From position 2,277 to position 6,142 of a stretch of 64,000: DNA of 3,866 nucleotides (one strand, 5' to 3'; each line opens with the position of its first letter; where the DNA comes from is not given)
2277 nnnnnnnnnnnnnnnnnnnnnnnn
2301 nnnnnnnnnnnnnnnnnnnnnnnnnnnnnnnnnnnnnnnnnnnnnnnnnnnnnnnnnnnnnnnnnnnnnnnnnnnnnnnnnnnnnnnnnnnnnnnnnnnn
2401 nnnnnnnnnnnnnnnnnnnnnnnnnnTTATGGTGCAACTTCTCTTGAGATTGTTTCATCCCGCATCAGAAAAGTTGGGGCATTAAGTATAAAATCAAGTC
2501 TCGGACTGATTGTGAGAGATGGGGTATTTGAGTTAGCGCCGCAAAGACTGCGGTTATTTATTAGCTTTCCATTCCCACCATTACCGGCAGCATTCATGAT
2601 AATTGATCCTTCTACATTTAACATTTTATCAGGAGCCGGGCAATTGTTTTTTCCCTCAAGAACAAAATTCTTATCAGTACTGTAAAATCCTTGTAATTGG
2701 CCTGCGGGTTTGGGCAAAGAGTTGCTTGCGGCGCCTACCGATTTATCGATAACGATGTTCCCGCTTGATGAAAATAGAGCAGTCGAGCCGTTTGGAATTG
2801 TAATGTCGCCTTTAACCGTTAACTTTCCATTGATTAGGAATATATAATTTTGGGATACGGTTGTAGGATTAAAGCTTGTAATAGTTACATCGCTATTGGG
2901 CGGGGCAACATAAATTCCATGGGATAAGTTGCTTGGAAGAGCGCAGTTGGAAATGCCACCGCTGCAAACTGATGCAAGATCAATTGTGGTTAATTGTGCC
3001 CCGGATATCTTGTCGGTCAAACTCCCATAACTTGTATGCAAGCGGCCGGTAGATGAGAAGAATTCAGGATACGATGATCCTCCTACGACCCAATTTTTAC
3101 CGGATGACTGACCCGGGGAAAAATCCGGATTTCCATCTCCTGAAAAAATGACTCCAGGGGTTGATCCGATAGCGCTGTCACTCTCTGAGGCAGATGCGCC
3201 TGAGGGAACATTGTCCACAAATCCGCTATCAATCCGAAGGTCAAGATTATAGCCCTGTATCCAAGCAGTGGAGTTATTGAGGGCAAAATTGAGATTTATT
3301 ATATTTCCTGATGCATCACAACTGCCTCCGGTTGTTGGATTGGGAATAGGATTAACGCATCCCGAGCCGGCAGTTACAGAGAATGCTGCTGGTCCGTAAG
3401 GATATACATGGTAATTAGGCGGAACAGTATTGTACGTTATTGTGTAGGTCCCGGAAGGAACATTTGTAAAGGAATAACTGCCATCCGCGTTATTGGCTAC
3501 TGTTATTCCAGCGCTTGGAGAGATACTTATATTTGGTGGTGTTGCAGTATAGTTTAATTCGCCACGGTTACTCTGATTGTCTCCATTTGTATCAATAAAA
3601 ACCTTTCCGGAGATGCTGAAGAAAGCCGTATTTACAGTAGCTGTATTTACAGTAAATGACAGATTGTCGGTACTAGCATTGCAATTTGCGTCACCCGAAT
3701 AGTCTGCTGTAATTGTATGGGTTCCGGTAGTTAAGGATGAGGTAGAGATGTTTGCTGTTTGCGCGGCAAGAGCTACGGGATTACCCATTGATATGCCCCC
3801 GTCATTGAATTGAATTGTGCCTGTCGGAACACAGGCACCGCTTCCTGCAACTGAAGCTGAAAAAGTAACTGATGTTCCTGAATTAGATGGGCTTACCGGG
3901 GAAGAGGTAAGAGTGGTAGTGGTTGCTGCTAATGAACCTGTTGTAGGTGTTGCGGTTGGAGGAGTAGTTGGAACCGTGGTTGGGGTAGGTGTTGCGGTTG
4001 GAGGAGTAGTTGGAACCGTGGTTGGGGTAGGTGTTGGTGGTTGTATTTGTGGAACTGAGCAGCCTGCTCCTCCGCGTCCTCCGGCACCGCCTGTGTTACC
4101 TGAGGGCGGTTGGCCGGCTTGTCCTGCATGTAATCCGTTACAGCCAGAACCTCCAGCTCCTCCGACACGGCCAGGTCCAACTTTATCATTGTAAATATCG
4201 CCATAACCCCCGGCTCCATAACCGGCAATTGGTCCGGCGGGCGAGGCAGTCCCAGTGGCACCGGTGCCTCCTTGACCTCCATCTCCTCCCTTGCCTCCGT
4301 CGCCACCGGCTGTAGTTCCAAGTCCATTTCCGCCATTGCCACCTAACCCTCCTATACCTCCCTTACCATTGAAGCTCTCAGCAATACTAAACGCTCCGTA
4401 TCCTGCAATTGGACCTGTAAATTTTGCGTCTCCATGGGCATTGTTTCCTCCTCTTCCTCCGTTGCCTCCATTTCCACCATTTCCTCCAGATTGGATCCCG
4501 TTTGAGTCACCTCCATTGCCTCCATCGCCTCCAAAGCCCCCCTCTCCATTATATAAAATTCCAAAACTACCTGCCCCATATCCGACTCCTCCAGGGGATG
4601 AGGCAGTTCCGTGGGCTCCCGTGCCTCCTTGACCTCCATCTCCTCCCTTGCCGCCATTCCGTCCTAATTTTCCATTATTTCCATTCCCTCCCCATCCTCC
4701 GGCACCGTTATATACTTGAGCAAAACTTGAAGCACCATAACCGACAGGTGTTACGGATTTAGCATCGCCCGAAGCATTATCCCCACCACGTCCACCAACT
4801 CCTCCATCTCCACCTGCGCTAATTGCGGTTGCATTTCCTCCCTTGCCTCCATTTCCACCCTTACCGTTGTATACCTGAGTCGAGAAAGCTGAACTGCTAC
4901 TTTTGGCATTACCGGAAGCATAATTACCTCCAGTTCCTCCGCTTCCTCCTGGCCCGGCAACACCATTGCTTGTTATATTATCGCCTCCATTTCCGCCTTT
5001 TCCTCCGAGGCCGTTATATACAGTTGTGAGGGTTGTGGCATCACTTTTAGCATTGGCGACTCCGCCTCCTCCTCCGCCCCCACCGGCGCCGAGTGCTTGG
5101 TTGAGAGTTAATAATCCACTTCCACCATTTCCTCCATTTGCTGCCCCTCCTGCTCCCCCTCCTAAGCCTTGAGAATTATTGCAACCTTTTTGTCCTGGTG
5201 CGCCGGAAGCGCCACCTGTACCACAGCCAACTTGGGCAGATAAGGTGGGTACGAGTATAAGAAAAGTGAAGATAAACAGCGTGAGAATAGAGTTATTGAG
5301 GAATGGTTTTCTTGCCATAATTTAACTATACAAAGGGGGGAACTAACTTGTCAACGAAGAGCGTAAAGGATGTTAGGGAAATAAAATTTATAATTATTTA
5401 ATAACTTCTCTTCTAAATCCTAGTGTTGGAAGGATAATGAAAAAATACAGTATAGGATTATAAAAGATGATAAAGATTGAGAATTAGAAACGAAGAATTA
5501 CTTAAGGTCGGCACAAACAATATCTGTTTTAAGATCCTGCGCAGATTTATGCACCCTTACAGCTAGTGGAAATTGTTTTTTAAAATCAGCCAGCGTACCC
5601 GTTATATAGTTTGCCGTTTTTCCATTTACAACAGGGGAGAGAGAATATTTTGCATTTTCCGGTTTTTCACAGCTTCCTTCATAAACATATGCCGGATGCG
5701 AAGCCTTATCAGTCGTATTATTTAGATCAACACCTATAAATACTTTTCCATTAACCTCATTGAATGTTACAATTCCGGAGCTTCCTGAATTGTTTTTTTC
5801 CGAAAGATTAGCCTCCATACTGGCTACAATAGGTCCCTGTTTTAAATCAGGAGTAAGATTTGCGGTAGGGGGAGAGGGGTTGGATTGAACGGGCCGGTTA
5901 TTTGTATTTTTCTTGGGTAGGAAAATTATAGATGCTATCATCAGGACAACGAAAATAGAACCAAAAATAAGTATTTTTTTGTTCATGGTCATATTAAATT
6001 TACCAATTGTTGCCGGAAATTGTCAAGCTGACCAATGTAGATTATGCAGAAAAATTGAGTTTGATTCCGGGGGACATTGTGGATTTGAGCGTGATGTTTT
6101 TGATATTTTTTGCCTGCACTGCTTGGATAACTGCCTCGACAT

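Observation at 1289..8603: Conserved secE-nusG-rplK-rplA-rplJ-rplL cluster is split between rplA and rplJ by two secreted-protein genes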

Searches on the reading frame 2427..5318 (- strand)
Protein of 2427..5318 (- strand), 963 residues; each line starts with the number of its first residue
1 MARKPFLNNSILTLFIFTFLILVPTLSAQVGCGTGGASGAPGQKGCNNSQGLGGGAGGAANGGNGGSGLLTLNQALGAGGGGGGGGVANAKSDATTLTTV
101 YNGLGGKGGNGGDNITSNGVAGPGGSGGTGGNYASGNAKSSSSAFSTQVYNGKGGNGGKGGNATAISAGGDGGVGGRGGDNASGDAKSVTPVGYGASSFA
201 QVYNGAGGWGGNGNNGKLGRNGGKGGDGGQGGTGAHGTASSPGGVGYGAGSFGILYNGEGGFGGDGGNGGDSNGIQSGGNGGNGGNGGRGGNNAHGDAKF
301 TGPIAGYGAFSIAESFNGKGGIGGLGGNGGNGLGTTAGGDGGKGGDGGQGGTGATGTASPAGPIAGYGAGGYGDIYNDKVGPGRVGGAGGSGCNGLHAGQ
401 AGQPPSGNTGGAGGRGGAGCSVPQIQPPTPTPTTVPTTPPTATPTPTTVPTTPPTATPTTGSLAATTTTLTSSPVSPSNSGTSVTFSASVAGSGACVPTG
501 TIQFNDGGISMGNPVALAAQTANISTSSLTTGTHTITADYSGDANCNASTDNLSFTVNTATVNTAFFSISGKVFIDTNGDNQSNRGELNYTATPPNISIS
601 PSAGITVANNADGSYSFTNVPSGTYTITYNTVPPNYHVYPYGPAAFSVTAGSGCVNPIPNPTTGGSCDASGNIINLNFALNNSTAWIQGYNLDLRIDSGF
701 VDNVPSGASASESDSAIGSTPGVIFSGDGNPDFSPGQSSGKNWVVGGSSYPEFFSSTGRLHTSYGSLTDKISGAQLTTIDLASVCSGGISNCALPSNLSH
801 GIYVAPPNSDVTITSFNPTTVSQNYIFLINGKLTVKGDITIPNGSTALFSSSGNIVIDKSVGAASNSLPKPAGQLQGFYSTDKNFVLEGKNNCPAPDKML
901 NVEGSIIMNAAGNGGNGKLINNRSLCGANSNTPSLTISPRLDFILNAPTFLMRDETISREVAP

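Call 3: search_protein_families(library=pfam, proteins=[window:2427-5318:-], max_evalue=0.01)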
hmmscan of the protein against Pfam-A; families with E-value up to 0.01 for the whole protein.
window:2427-5318:- (963 aa): 1 family
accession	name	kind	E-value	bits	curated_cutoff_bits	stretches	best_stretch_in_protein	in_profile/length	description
PF16640.11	Big_3_5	-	2.8e-18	66.7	35.5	1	471-558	2-88/88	Bacterial Ig-like domain (group 3)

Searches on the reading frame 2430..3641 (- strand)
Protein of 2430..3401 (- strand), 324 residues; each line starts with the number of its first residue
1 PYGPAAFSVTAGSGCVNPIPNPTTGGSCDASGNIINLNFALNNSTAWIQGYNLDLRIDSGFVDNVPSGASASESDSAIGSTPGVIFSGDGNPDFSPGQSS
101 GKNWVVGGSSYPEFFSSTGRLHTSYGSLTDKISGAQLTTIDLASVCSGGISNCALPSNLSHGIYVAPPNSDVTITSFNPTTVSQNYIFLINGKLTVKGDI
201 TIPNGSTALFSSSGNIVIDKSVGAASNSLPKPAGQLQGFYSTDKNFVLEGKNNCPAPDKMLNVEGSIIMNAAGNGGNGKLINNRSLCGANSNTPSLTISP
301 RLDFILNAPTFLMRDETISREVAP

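Call 55: predict_structure(alignment_id=A3)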
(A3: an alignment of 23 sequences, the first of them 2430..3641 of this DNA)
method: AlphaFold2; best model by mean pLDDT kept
length: 404 residues; sequences in the alignment: 23
mean_pLDDT: 85.0   pTM: 0.79
mean pLDDT of the five models: 85.0, 84.7, 84.6, 84.2, 83.1
residues with pLDDT >= 90: 206; 70-90: 140; 50-70: 47; < 50: 11
segments of 3 or more residues with pLDDT < 50: 396-404
pLDDT, mean of each block of 10 residues (from residue 1): 79 86 82 87 90 94 93 83 80 80 76 92 84 79 74 75 74 62 71 66 92 94 95 96 97 97 95 98 95 97 89 93 95 86 94 80 88 90 83 57 41
secondary structure, 60 per line:
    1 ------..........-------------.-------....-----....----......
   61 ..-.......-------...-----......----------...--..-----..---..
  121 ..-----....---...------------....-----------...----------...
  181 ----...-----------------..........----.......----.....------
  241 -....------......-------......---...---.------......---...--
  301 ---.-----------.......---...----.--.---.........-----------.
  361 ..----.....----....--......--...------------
elements in order: E7-16 E38-41 E47-50 E55-62 E64-70 E78-80 E86-91 E119-122 E128-131 E135-137 E150-153 E165-167 E178-180 E185-187 H205-214 E219-221 H222-225 E242-245 E252-257 E265-270 E274-276 E287-292 E296-298 E316-322 E326-328 E340-348 E360-362 H367-371 E376-379 H382-387

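Call 66: search_protein_families(library=pfam, proteins=[window:2430-3401:-], max_evalue=1)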
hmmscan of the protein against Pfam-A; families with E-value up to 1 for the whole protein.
window:2430-3401:- (324 aa): 0 families

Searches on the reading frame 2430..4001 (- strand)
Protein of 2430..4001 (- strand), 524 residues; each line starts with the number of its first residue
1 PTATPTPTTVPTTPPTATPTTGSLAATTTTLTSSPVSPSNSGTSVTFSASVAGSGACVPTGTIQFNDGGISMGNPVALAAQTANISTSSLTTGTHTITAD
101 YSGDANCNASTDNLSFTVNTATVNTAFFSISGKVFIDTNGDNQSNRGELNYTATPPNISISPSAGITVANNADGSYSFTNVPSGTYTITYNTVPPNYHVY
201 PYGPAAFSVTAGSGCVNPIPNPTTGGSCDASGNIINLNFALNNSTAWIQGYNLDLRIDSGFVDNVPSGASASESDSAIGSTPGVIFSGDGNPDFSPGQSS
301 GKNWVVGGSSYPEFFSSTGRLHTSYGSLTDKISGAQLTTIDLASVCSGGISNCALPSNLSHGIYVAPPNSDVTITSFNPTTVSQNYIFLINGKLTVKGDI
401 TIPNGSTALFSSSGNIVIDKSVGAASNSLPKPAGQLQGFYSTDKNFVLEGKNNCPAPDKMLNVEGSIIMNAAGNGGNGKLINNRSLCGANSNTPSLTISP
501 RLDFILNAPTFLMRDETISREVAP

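Call 13: find_homologous_proteins(query=window:2430-4001:-, max_evalue=0.001)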
Query window:2430-4001:- (524 aa): 132 proteins with E <= 0.001 among 8000 candidates; the best 120 are listed.
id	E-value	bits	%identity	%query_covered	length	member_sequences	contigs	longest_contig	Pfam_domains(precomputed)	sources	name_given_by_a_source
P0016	8.8e-89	317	44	76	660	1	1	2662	-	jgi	jgi:hypothetical protein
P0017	1.7e-88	316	46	76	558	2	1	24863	PF17210.10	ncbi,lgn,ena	-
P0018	5.3e-87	311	54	59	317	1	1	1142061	-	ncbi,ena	-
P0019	8.1e-83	297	44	75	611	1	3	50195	PF17210.10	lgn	-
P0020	4.2e-82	295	43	76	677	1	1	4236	PF00092.35,PF13519.13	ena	-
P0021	1.0e-81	294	45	76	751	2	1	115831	PF13715.13,PF16371.13,PF17802.8,PF13620.13,PF22904.4,PF17210.10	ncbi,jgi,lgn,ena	-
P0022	2.2e-73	266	42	76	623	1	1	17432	-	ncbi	-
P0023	9.3e-70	254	42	76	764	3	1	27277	-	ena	-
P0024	4.3e-62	229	41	76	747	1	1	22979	-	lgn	-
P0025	4.7e-62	229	41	76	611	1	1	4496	-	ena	-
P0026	1.3e-61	227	39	76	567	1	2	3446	PF13620.13,PF22904.4,PF17210.10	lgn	-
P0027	4.4e-61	225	39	76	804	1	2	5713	PF13620.13,PF17210.10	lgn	-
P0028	7.9e-60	221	45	20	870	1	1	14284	PF17957.8,PF16640.12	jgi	jgi:hypothetical protein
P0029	1.2e-55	208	36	76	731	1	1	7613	PF17210.10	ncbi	-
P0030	1.4e-54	204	41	59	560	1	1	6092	-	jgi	jgi:hypothetical protein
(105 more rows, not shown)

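Call 20: find_encoding_contigs(protein=P0017, flank=8000, max_places=3)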
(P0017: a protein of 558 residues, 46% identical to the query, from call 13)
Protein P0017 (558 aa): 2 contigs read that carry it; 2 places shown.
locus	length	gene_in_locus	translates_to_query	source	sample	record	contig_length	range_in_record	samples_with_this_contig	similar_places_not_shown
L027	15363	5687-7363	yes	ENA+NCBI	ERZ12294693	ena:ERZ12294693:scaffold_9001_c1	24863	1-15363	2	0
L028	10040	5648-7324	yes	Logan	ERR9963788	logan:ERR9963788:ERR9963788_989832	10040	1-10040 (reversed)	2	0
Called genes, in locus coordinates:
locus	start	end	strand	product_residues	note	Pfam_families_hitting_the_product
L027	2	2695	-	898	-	?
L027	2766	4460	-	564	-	PF02518:HATPase_c, PF13589:HATPase_c_3, PF01119:DNA_mis_repair, PF08676:MutL_C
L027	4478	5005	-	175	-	PF01931:NTPase_I-T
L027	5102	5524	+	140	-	-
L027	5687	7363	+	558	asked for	PF17210:SdrD_B (faint)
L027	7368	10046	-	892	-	PF01624:MutS_I, PF05188:MutS_II, PF05192:MutS_III, PF05190:MutS_IV, PF00488:MutS_V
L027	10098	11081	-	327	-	PF01467:CTP_transf_like, PF04019:DUF359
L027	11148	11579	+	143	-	-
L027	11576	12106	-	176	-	PF11303:DUF3105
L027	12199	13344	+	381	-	PF00478:IMPDH, PF03060:NMO, PF01070:FMN_dh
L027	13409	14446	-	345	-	PF00962:A_deaminase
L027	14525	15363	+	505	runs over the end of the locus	PF00117:GATase, PF07722:Peptidase_C26, PF00958:GMP_synt_C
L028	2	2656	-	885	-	?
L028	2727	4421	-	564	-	PF02518:HATPase_c, PF13589:HATPase_c_3, PF01119:DNA_mis_repair, PF08676:MutL_C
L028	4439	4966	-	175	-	PF01931:NTPase_I-T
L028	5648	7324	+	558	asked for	PF17210:SdrD_B (faint)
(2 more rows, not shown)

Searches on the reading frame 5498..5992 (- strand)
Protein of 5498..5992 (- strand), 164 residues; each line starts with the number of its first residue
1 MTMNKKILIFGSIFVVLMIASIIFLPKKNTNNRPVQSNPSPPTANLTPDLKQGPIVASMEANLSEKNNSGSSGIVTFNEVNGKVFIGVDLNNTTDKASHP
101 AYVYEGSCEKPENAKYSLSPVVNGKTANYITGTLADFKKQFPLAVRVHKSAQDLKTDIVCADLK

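Call 3: search_protein_families(library=pfam, proteins=[window:5498-5992:-], max_evalue=0.01)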
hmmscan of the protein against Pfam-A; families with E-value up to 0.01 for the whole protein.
window:5498-5992:- (164 aa): 0 families

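Call 19: find_homologous_proteins(query=window:5498-5992:-, max_evalue=0.001)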
Query window:5498-5992:- (164 aa): 6 proteins with E <= 0.001 among 19 candidates.
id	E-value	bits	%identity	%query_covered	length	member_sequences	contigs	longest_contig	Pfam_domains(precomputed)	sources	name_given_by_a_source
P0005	1.7e-100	351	100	99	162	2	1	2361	-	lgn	-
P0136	4.5e-39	152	52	87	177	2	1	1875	-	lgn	-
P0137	3.5e-38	149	48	96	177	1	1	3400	-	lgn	-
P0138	3.2e-37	146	46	100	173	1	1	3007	-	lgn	-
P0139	6.6e-35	138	45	94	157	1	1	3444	-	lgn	-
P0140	1.8e-33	133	45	92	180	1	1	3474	-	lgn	-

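Call 22: find_encoding_contigs(protein=P0137, flank=5000, max_places=3)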
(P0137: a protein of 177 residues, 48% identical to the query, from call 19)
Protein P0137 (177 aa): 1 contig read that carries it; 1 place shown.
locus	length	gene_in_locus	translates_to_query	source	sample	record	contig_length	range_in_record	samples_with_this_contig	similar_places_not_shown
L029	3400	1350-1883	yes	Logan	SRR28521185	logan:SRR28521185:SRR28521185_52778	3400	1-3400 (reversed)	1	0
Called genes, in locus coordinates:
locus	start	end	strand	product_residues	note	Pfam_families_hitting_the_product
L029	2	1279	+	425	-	?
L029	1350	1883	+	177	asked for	-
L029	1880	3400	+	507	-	?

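Call 23: find_encoding_contigs(protein=P0138, flank=5000, max_places=3)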
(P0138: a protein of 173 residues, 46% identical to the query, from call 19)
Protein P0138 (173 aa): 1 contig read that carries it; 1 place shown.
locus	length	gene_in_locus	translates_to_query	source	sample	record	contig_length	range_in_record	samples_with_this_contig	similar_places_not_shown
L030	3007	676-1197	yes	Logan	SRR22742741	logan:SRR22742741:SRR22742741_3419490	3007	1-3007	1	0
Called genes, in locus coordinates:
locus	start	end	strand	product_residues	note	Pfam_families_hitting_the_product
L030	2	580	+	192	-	?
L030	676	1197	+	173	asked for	-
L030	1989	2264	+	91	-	-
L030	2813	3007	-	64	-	?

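Call 24: find_encoding_contigs(protein=P0140, flank=5000, max_places=3)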
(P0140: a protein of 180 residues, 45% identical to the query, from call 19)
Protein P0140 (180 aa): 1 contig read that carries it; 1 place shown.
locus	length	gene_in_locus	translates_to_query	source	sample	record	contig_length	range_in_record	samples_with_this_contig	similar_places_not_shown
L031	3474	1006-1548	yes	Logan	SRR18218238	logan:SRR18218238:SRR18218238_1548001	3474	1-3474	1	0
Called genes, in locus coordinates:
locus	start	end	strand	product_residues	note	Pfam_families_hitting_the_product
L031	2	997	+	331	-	?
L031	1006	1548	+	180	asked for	-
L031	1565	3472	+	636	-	?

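Call 38: predict_structure(alignment_id=A1)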
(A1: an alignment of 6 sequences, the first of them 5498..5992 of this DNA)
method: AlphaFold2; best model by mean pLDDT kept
length: 164 residues; sequences in the alignment: 6
mean_pLDDT: 72.0   pTM: 0.57
mean pLDDT of the five models: 72.0, 59.2, 56.6, 54.6, 50.9
residues with pLDDT >= 90: 1; 70-90: 105; 50-70: 30; < 50: 28
segments of 3 or more residues with pLDDT < 50: 25-51
pLDDT, mean of each block of 10 residues (from residue 1): 56 73 49 36 41 76 71 86 88 74 86 85 84 84 83 76 81
secondary structure, 60 per line:
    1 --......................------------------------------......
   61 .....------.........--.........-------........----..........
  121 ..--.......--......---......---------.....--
elements in order: H3-24 E55-65 E72-80 E83-91 E99-106 E111-122 E125-131 H134-139 E143-148 E158-162

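Call 44: fold_search(model_id=the predicted structure, library=pdb)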
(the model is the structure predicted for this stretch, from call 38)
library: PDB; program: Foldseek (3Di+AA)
matches with E <= 10: 839; with E <= 0.001: 0
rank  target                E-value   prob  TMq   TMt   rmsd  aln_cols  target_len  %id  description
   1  7b4p_CCC              7.4e-03  1.00  0.39  0.42   5.9       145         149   14  A Bacteroidetes bacterium CuZn-superoxide dismutase with CuZn metalation (released 2021-06-02)
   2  7b4p_BBB              1.3e-02  1.00  0.39  0.42   5.9       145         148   14  A Bacteroidetes bacterium CuZn-superoxide dismutase with CuZn metalation (released 2021-06-02)
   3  7b4p_AAA              1.4e-02  0.99  0.39  0.42   5.9       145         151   14  A Bacteroidetes bacterium CuZn-superoxide dismutase with CuZn metalation (released 2021-06-02)
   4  1srd_A                1.6e-02  1.00  0.40  0.42   6.0       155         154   16  Three-dimensional structure of CU,ZN-superoxide dismutase from spinach at 2.0 Angstroms resolution (released 1994-01-31)
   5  9xvi_C                2.2e-02  0.95  0.34  0.10   6.2       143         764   13  Arabidopsis ISA2-ISA1-ISA1-ISA2 heterotetramer (released 2026-04-08)
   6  7b4o_AAA              2.5e-02  0.99  0.40  0.43   5.6       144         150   16  A Bacteroidetes bacterium CuZn-superoxide dismutase with ZnZn metalation (released 2021-06-02)
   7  8aca_A                2.5e-02  0.72  0.29  0.36  16.6       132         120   15  SDBC DR_0644 subunit, only-Cu Superoxide Dismutase (released 2023-04-12)
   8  1ib5                  3.5e-02  0.99  0.41  0.44   6.9       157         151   13  X-RAY 3D STRUCTURE OF P.LEIOGNATHI CU,ZN SOD MUTANT W83Y (released 2001-05-09)
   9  6zs1_A                4.1e-02  0.95  0.35  0.36   7.5       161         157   13  Chaetomium thermophilum CuZn-superoxide dismutase (released 2021-04-07)
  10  2wwn_A                4.3e-02  0.99  0.42  0.43   6.6       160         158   13  Yersinia pseudotuberculosis Superoxide Dismutase C with bound Azide (released 2010-11-03)
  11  6flh                  4.3e-02  0.99  0.39  0.51   4.6       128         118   15  Monomeric Human Cu,Zn Superoxide dismutase, SOD1 7+7, apo form (released 2018-11-07)
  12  6zs1_C                5.4e-02  0.97  0.36  0.38   7.3       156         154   13  Chaetomium thermophilum CuZn-superoxide dismutase (released 2021-04-07)
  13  3mnd_A                6.0e-02  0.97  0.39  0.42   6.6       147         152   12  Crystallographic analysis of the cystosolic cu/zn Superoxide dismutase from taenia solium (released 2011-09-28)
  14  1e9o_A                6.3e-02  0.98  0.39  0.42   6.2       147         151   13  Crystal structure of bovine SOD - 1 of 3 (released 2000-12-03)
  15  2wwo_B                6.3e-02  0.97  0.40  0.41   6.9       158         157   13  Yersinia pseudotuberculosis Superoxide Dismutase C (released 2010-11-03)
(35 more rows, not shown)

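Call 62: find_related_loci(query=A1, collection=metagenome_contigs, flank=8000)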
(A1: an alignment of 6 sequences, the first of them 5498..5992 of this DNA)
Query A1 (164 aa) in metagenome_contigs; peptide patterns used: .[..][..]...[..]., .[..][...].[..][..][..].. (x = any residue, [..] = any of these).
600 stretches matched a pattern (row limit reached: there are more); 4 encode a relative of the query (tblastn E <= 1e-3); 4 distinct loci.
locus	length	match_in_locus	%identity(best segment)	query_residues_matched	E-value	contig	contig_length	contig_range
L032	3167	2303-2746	30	3-163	2e-21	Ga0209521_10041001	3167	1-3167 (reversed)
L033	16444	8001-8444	30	3-163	2e-21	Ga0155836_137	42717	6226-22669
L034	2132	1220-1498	35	59-150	1e-17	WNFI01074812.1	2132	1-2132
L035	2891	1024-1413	27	3-163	1e-14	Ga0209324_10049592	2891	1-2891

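Call 66: search_protein_families(library=pfam, proteins=[L033:8001-8453:+, window:5498-5992:-, P0138], max_evalue=1)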
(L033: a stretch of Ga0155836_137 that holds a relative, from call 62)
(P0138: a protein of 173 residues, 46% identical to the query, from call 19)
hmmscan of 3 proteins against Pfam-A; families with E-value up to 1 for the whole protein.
L033:8001-8453:+ (150 aa): 1 family
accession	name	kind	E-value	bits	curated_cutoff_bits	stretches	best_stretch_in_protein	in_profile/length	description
PF07452.17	CHRD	-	0.00014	23.2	24.1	1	53-136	16-107/117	CHRD domain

window:5498-5992:- (164 aa): 0 families

P0138 (173 aa): 0 families
